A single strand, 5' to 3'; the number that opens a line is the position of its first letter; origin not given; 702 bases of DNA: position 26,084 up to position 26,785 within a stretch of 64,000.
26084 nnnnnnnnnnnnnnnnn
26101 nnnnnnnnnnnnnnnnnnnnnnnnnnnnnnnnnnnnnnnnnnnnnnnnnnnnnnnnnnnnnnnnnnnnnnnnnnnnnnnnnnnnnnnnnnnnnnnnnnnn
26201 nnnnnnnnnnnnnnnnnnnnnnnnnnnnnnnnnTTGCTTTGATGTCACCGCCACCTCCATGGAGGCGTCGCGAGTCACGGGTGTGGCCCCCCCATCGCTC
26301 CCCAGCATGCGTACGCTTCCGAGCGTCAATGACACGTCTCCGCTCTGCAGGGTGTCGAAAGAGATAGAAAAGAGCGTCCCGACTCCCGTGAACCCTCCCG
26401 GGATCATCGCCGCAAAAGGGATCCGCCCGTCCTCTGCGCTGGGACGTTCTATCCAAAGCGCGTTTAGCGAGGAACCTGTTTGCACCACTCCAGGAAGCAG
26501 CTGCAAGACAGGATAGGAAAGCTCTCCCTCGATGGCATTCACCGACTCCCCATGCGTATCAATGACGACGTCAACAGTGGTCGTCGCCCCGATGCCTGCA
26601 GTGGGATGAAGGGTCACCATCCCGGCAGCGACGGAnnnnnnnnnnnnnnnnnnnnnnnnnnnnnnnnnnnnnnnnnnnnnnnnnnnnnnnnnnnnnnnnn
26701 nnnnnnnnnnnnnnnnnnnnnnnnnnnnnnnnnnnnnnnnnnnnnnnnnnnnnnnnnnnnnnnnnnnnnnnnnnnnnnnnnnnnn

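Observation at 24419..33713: Minus-strand surface operon pairing membrane-anchored cohesin-like proteins with a dockerin-bearing FN3 protein and a giant beta-strand-repeat adhesin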

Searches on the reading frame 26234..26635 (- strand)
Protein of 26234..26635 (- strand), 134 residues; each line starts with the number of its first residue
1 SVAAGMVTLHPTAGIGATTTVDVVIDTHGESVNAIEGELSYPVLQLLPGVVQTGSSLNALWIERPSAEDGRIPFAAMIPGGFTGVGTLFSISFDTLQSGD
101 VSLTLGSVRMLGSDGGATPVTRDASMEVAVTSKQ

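Call 22: search_solved_structures(query=A2, max_evalue=10, show_alignments=2)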
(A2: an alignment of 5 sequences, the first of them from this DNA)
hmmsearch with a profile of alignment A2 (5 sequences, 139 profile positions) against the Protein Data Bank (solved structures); distinct sequences matched with E-value up to 10: 11.
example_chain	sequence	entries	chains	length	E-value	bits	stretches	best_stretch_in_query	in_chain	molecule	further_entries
4mkm_A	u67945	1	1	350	2.1e-08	37.3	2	31-104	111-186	Putative surface anchored protein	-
5g5d_A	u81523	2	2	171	0.008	19.2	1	83-125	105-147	CELLULOSOME ANCHORING PROTEIN COHESIN REGION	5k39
5wa0_A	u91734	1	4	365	0.039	17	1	59-95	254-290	Putative sulfite oxidase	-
5k3x_A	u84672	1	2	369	0.039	17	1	59-95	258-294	Putative sulfite oxidase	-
4pw3_A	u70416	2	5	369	0.039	17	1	59-95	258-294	Putative sulfite oxidase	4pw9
7urp_A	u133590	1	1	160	0.17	14.9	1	5-54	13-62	Ribonucleases G and E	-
6kg8_A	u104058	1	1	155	0.36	13.9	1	5-58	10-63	Probably cellulosomal scaffolding protein, secreted cellulose-binding and cohesin domain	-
6kgc_A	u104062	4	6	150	0.36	13.9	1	5-59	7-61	Probably cellulosomal scaffolding protein, secreted cellulose-binding and cohesin domain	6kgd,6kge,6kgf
5m2o_A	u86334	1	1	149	0.64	13.1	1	3-45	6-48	Putative cellulosomal scaffoldin protein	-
1v8h_A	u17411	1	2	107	1.4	11.9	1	84-113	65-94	sulfur oxidation protein SoxZ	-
4uwq_C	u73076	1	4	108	1.5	11.9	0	84-113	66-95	SOXZ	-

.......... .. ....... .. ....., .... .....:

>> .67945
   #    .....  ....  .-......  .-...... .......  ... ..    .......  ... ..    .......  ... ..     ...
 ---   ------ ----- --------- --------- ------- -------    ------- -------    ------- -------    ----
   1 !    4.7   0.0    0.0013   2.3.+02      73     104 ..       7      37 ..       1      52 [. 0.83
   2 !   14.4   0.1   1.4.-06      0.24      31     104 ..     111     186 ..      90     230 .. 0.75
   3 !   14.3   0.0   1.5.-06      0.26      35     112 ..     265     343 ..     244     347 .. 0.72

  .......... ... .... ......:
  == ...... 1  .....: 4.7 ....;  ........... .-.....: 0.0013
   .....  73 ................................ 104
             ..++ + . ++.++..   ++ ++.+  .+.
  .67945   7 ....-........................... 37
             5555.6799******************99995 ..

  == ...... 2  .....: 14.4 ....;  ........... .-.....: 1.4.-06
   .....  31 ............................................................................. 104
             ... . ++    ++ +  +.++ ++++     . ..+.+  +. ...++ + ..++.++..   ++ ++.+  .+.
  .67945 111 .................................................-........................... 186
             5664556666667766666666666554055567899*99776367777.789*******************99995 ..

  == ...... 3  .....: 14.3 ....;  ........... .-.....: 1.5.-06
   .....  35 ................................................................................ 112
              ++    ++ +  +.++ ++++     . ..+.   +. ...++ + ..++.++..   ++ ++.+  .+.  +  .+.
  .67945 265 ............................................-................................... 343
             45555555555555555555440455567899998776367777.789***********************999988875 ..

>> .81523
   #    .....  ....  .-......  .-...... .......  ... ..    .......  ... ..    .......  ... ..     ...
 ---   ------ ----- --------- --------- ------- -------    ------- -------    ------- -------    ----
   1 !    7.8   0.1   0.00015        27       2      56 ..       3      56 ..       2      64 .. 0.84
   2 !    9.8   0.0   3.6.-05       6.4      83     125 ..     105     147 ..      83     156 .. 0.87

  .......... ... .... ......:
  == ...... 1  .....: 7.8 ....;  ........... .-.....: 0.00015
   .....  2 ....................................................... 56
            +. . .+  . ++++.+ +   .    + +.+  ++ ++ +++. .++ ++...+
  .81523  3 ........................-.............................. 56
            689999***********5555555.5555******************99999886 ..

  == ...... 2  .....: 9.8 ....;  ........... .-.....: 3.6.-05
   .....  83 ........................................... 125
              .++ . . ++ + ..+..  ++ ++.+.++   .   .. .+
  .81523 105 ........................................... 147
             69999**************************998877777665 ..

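Call 23: search_protein_families(library=pfam, alignment_id=A2, max_evalue=10)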
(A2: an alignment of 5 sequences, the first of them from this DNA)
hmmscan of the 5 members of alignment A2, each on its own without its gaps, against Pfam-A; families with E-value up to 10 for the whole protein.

A. member 1, seq(134 aa): 0 families

B. families by the number of members that match (of 5 scanned): 1 family
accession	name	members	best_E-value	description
PF00963.24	Cohesin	1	3.3e-09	Cohesin domain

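Call 31: search_protein_representatives(alignment_id=A2)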
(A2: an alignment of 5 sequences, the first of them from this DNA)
Query: 5 sequences, 139 profile positions. Proteins with E-value up to 0.001 (for the whole library): 10607; up to 1e-10: 6064; up to 1e-30: 136. The best 150 are listed.
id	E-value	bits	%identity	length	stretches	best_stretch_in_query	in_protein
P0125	9.9e-78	274.9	-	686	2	2-138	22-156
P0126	2.2e-66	238.1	-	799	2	2-133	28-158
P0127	4.8e-63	227.3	-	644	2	2-136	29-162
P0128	1.7e-58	212.6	-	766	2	1-136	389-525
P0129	9.9e-58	210.1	-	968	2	2-135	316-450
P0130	4.5e-56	204.7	-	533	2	2-138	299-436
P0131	5.5e-56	204.5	-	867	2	9-138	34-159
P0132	4.3e-55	201.6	-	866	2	2-136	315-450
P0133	6.1e-54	197.8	-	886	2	2-137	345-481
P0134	8.3e-54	197.4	-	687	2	2-136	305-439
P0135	2.3e-53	196.0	-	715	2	2-137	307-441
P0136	2.4e-52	192.7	-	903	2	8-137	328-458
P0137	7.0e-51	187.9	-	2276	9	8-136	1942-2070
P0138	1.2e-50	187.1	-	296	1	1-138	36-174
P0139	9.2e-50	184.3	-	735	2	3-133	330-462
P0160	1.7e-34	134.8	-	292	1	2-137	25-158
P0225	1.8e-31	125.0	-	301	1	2-135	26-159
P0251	6.0e-31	123.3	-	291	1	2-136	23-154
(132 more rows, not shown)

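Call 91: find_encoding_contigs(protein=P0160, flank=8000, max_places=2)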
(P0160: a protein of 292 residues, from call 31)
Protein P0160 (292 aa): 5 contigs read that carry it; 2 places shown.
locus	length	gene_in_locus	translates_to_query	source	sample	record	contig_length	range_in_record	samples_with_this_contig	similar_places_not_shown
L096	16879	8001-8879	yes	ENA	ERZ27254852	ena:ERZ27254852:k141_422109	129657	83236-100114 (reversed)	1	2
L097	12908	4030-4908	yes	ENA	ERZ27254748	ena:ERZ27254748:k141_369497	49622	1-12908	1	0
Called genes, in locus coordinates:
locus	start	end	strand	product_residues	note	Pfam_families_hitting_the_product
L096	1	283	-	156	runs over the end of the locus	PF00383:dCMP_cyt_deam_1, PF14437:MafB19-deam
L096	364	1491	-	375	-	PF00391:PEP-utilizers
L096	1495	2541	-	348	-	PF00224:PK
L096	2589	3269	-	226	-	PF00687:Ribosomal_L1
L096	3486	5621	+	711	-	PF10102:DUF2341, PF13385:Laminin_G_3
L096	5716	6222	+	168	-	-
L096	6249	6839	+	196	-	-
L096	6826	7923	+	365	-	-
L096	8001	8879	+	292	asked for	-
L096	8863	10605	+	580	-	PF00963:Cohesin (weak), PF19077:Big_13 (faint)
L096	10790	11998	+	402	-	PF21710:Spt6_S1 (faint), PF00575:S1, PF24685:OB_RRP5_4th (faint), PF00575:S1, PF23459:S1_RRP5 (weak), PF00575:S1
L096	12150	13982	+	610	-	PF00004:AAA, PF17862:AAA_lid_3, PF01434:Peptidase_M41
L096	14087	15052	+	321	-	-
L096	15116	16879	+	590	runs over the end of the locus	PF00437:T2SSE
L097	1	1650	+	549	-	?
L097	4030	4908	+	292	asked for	-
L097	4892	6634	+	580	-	PF00963:Cohesin (weak), PF19077:Big_13 (faint)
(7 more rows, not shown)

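Call 93: find_encoding_contigs(protein=P0125, flank=6000, max_places=1)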
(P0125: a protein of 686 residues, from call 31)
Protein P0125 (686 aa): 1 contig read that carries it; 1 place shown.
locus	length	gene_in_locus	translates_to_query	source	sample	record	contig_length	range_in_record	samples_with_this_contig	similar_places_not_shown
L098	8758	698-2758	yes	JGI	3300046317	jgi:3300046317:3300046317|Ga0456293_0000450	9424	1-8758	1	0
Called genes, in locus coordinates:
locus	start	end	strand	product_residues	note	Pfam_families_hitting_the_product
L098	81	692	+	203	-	PF00404:Dockerin_1 (weak)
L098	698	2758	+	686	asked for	PF19077:Big_13 (weak)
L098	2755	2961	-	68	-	-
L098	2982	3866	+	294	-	PF03462:PCRF, PF00472:RF-1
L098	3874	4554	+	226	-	PF02463:SMC_N (weak), PF13175:AAA_15 (faint), PF00005:ABC_tran, PF13304:AAA_21 (faint)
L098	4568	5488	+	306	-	PF18075:FtsX_ECD, PF02687:FtsX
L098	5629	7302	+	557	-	PF06418:CTP_synth_N, PF00117:GATase, PF07722:Peptidase_C26 (weak)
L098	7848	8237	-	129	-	PF02452:PemK_toxin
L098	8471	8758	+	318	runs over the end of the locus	?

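Call 94: find_encoding_contigs(protein=P0225, flank=6000, max_places=1)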
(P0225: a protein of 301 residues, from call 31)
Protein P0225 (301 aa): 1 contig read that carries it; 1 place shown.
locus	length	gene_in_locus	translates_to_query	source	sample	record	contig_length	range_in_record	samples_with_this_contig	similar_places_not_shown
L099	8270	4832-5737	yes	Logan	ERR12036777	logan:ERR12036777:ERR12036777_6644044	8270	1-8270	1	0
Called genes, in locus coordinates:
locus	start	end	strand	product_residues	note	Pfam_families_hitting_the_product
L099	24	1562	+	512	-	PF00672:HAMP, PF00512:HisKA, PF02518:HATPase_c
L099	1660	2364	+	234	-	-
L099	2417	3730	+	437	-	PF01476:LysM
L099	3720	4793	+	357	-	PF17936:Big_6 (weak)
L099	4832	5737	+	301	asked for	-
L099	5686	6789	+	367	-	PF00395:SLH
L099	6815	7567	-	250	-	-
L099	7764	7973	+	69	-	-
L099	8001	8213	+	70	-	-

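Call 95: find_encoding_contigs(protein=P0251, flank=6000, max_places=1)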
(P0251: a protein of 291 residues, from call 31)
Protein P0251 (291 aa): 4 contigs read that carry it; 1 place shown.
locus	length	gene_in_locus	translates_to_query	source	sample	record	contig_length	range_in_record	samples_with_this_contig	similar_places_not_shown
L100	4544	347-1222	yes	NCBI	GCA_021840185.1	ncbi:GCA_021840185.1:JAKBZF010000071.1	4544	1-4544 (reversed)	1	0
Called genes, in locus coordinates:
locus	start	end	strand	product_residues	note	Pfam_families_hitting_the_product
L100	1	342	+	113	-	?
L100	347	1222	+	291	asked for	-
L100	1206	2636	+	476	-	PF00963:Cohesin (weak)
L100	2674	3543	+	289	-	PF03462:PCRF, PF00472:RF-1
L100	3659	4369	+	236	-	PF00005:ABC_tran, PF13304:AAA_21 (faint)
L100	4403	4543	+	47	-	?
